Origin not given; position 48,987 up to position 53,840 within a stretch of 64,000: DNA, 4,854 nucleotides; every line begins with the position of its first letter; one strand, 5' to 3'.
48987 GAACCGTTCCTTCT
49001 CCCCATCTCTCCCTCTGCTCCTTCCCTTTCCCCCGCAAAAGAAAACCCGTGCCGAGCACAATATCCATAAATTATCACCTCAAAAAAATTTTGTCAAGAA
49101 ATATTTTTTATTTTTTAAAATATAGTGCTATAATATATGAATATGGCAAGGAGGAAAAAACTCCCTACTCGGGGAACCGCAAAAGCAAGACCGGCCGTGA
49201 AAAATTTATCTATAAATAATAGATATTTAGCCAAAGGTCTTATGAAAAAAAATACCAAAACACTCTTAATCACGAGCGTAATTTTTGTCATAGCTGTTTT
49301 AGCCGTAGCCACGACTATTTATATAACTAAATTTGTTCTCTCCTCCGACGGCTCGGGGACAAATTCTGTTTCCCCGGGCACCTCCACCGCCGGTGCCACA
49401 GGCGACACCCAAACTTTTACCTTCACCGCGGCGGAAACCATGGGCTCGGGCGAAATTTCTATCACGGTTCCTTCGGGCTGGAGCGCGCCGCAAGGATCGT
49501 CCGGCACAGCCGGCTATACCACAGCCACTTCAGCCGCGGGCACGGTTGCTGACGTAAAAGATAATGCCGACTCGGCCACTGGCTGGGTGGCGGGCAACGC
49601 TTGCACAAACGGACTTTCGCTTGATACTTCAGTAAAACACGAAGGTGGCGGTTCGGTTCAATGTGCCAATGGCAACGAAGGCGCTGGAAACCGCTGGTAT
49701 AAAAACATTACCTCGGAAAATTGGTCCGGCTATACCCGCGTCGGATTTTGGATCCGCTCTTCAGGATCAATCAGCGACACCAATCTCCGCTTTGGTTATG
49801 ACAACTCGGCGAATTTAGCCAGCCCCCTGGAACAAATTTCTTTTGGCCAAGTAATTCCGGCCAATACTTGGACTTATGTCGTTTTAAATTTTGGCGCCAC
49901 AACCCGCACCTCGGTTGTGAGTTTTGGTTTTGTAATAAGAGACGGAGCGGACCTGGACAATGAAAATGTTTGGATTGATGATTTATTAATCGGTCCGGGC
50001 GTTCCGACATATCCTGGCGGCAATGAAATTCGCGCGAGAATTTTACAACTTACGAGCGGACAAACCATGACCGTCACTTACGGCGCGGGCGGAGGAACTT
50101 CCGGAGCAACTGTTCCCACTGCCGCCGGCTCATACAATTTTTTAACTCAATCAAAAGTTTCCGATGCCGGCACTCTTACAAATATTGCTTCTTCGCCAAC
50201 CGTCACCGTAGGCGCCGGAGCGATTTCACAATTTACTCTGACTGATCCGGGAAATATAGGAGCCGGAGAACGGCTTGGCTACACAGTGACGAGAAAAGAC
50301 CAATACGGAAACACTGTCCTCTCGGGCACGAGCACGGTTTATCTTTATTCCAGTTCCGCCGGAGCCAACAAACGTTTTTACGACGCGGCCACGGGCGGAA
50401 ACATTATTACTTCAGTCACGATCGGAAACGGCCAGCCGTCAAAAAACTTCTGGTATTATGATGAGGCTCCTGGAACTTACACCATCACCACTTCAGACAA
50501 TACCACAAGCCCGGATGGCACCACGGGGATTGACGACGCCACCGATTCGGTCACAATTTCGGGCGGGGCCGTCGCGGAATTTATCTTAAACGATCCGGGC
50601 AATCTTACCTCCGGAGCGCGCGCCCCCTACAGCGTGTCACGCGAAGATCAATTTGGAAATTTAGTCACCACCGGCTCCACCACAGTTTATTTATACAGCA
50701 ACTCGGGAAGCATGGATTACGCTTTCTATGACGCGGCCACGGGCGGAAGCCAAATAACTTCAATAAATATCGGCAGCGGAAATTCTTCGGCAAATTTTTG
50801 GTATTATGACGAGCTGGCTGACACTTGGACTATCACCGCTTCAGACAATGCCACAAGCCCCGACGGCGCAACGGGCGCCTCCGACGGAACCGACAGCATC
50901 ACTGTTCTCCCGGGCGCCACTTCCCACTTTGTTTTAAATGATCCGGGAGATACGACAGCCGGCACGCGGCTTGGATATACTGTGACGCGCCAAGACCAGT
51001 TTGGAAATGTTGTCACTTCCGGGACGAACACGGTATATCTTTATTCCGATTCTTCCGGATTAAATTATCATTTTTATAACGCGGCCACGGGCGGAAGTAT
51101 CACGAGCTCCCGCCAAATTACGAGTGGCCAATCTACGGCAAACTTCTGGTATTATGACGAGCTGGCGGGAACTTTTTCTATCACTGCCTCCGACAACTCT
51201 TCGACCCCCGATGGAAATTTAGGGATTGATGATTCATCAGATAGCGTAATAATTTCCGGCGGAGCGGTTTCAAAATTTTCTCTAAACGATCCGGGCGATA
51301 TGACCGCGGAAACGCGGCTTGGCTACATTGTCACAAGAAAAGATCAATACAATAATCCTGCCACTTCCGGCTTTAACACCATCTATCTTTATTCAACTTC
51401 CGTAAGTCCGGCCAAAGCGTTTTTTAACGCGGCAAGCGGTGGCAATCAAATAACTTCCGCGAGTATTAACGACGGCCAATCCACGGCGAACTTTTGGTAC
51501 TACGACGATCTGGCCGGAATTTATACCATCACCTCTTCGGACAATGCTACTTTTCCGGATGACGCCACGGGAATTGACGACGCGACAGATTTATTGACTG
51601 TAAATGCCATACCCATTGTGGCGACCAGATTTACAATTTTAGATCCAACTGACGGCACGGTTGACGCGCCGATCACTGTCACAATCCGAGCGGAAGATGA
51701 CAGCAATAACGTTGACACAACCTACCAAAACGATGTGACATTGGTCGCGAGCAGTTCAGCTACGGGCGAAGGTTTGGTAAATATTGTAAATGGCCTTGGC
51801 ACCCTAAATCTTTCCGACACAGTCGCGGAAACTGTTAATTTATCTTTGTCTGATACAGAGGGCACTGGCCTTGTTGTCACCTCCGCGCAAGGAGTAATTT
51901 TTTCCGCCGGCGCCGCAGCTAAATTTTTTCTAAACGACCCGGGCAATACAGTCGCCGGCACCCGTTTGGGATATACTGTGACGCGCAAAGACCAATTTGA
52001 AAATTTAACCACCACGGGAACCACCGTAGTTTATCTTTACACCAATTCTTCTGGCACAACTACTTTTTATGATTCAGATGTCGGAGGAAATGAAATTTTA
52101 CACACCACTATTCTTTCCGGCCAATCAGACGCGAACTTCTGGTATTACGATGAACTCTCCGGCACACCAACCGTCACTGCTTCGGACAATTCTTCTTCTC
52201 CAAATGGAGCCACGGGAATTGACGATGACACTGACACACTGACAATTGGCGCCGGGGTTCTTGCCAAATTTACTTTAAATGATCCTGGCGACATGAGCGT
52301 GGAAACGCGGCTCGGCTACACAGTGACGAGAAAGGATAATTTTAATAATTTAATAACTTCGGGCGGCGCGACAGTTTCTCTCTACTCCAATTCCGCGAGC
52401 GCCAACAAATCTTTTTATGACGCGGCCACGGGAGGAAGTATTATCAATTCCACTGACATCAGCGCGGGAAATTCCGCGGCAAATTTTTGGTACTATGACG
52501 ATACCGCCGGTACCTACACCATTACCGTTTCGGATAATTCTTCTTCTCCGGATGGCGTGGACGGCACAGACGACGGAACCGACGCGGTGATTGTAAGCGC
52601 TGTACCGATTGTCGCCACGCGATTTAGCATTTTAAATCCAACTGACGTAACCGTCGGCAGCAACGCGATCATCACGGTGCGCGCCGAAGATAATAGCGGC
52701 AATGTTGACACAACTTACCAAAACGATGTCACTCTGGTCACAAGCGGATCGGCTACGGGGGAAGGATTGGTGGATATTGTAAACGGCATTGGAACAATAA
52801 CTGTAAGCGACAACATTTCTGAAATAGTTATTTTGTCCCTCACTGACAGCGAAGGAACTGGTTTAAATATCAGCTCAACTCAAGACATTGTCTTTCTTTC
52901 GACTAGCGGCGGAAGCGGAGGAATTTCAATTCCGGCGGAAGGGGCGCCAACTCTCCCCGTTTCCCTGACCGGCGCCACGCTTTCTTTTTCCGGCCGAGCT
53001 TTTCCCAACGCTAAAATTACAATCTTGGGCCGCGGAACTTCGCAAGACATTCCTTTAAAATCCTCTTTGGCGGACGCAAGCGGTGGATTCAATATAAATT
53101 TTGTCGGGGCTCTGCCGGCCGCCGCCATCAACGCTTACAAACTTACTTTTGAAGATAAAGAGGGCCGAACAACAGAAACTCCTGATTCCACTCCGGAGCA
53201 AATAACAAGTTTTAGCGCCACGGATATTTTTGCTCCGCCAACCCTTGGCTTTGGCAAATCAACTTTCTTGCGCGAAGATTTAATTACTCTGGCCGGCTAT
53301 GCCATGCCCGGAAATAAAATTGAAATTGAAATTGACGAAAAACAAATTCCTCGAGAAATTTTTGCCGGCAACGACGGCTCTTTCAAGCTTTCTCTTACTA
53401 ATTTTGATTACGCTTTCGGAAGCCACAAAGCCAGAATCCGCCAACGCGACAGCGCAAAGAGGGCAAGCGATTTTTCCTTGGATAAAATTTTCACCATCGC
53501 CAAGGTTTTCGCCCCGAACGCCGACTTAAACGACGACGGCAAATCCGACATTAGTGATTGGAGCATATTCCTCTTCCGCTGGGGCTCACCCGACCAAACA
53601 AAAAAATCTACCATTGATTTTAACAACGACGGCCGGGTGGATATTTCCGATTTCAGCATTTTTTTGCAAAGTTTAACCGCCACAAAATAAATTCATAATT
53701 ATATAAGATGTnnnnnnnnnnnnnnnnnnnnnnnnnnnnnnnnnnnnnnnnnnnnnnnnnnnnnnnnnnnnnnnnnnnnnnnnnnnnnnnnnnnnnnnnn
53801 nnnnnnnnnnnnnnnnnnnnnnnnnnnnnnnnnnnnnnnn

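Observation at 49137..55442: Candidate cohesin-dockerin surface system: giant repeat protein ending in a dockerin, followed by a membrane-anchored cohesin-like protein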

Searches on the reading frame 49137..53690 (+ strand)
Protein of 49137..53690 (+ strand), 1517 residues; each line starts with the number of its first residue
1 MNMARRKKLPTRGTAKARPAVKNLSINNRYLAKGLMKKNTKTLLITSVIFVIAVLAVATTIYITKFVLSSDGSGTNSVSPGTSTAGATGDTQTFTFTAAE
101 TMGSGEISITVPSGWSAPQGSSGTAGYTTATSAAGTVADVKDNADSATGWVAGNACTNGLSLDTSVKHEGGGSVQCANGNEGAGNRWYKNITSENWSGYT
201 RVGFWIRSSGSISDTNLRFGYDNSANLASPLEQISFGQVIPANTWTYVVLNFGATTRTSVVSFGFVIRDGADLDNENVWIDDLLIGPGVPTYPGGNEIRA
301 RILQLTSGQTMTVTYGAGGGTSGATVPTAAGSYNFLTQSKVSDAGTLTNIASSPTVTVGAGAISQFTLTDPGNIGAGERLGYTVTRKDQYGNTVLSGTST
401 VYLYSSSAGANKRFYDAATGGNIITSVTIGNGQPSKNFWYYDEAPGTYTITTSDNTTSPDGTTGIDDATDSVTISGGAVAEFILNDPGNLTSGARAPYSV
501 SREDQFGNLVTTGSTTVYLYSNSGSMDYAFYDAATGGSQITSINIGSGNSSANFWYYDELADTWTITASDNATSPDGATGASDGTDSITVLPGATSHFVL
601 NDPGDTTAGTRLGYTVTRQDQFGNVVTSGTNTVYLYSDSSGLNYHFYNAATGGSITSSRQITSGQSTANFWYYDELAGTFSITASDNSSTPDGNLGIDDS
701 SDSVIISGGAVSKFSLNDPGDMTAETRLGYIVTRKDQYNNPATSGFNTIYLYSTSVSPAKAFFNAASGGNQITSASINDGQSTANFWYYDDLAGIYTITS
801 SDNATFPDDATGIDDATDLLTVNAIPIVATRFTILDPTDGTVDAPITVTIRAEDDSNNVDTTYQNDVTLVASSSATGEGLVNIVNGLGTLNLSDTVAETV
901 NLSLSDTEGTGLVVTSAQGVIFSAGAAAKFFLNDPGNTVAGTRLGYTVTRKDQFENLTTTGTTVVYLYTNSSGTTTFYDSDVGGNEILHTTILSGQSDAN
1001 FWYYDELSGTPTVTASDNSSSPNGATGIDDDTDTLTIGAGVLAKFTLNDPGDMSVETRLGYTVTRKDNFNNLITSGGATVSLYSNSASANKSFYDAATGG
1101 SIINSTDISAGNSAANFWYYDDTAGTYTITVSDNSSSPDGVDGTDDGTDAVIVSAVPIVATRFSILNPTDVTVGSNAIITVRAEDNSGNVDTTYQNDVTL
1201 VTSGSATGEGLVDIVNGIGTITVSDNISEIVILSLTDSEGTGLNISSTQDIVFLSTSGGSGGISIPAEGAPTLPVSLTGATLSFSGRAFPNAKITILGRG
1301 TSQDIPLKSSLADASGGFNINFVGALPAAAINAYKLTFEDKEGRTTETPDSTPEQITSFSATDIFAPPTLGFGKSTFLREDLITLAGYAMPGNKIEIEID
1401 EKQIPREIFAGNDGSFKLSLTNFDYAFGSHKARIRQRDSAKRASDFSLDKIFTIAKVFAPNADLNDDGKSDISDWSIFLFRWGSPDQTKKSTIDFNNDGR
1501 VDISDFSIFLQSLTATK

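Call 3: search_protein_families(library=pfam, proteins=[window:49137-53690:+], max_evalue=1)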
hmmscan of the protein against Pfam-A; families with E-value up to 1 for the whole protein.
window:49137-53690:+ (1517 aa): 6 families
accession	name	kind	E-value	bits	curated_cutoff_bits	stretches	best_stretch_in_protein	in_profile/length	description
PF00404.24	Dockerin_1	-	0.0014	19.2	22.9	1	1462-1508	2-51/57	Dockerin type I domain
PF11008.14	DUF2846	-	0.006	17.1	34.3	1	397-455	3-58/92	Protein of unknown function (DUF2846)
PF23140.1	Gp80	-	0.021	15.6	27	3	760-810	74-124/128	Podophage GP4 fiber I protein gp80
PF13605.11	DUF4141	-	0.043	13.6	30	0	361-374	15-28/53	Domain of unknown function (DUF4141)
PF25020.1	TTR_TEN1-4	-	0.2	12.1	27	0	1056-1082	31-57/86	Teneurin TTR-like domain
PF13499.12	EF-hand_7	-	0.22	12.4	30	0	1492-1512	10-30/67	EF-hand domain pair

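Call 4: search_protein_families(library=ncbifam, proteins=[window:49137-53690:+], max_evalue=1)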
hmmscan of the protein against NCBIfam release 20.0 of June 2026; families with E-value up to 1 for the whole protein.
window:49137-53690:+ (1517 aa): 2 families
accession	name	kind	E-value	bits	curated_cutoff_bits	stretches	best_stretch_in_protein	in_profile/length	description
NF009981.0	PRK13447.1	equivalog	0.0092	15.6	160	1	1162-1189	6-33/151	F0F1 ATP synthase subunit epsilon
TIGR03931.1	T7SS_Rv3446c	hypoth_equivalog_domain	0.074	13.4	47.6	1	51-117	8-77/194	type VII secretion-associated protein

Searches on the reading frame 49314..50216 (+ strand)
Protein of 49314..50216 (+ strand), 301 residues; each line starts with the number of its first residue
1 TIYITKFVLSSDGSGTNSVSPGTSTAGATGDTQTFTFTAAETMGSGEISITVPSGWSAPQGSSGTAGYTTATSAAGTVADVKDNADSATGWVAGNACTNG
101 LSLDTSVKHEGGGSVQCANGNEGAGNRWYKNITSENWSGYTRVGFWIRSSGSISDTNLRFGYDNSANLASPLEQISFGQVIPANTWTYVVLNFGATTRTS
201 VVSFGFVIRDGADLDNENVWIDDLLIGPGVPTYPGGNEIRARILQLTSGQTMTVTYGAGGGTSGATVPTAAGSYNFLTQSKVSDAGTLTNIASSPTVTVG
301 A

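Call 79: find_homologous_proteins(query=window:49314-50216:+)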
Query window:49314-50216:+ (301 aa): 42 proteins with E <= 0.001 among 8000 candidates.
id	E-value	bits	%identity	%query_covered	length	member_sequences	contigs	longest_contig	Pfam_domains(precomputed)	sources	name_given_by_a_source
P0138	5.4e-127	441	70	96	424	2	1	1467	-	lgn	-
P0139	4.0e-111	389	63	99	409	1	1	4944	-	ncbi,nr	ncbi:MAG TPA: hypothetical protein VL500_01445, partial [Candidatus Eisenbacteria bacterium]|nr:hypo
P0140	5.2e-100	353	60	99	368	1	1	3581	-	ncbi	-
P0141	3.5e-97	343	56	100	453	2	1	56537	-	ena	-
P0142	5.4e-94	333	56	98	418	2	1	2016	-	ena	-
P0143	6.2e-92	326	56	98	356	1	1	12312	-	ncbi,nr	ncbi:MAG: hypothetical protein Q7S86_03600 [bacterium]|nr:hypothetical protein [bacterium]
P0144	1.0e-89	319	57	97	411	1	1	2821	-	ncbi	ncbi:MAG: hypothetical protein AAB870_05370, partial [Patescibacteria group bacterium]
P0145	1.8e-89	318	55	99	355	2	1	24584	-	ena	-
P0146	4.1e-89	317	55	99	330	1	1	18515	-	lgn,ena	-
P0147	4.5e-89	317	55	99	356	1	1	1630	-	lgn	-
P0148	3.4e-87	311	53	97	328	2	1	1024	-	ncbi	ncbi:MAG: hypothetical protein AAB611_00270, partial [Patescibacteria group bacterium]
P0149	5.2e-87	310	55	97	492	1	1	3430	-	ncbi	-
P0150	6.4e-81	290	51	97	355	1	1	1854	-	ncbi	-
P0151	7.9e-67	244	48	99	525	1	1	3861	-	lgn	-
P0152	1.1e-66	243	45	66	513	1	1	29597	-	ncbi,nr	ncbi:MAG: hypothetical protein NT003_02150 [Candidatus Magasanikbacteria bacterium]|nr:hypothetical 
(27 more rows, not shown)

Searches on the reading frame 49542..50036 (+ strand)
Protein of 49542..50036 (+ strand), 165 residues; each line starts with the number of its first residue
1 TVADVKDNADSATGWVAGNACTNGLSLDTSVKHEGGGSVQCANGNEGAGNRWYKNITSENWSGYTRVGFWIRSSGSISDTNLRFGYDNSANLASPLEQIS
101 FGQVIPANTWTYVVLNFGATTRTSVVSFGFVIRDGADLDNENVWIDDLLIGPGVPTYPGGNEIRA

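Call 63: search_solved_structures(query=A3, max_evalue=10, show_alignments=1)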
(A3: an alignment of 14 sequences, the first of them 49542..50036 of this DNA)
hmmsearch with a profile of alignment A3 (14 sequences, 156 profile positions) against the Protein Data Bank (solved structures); distinct sequences matched with E-value up to 10: 1.
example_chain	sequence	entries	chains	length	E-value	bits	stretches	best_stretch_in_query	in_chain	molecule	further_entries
3zyp_A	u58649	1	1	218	0.18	14.6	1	10-83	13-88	CIP1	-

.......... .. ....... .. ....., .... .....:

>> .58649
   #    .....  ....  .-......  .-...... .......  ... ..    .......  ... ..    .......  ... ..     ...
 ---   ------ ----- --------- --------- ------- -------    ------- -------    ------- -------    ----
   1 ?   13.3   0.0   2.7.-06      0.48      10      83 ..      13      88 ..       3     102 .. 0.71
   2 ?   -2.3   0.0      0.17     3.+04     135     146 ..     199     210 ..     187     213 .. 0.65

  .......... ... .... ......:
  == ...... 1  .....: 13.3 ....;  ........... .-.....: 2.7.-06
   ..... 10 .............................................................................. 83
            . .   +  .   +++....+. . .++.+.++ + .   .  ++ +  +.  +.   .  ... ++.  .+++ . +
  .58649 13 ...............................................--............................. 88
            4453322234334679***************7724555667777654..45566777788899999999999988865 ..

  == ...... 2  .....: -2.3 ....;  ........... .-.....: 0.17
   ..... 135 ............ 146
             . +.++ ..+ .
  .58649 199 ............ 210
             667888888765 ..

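Call 64: search_protein_families(library=pfam, alignment_id=A3, max_evalue=1)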
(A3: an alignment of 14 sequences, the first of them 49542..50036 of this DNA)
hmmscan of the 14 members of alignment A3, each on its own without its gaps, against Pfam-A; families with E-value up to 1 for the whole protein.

A. member 1, window:49542-50036:+ (165 aa): 2 families
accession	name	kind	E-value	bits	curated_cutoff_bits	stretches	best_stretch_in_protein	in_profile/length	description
PF21340.4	Polysacc_lyase-like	-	0.018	14.8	27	1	15-84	12-82/209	Cip1-like, core domain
PF03425.19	CBM_11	-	0.15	12.5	27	1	30-83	44-99/182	Carbohydrate binding domain (family 11)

B. families by the number of members that match (of 14 scanned): 7 families
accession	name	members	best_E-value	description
PF03425.19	CBM_11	5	0.0027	Carbohydrate binding domain (family 11)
PF21340.4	Polysacc_lyase-like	3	0.0004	Cip1-like, core domain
PF18862.6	ApeA_NTD1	1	0.01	ApeA N-terminal domain 1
PF02018.23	CBM_4_9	1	0.024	Carbohydrate binding domain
PF25084.1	LbH_EIF2B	1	0.098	EIF2B subunit epsilon LbH domain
PF01049.22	CADH_Y-type_LIR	1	0.11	Cadherin, Y-type LIR-motif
PF20289.3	MComp1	1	0.2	ABC-three component (ABC-3C) system Middle Component 1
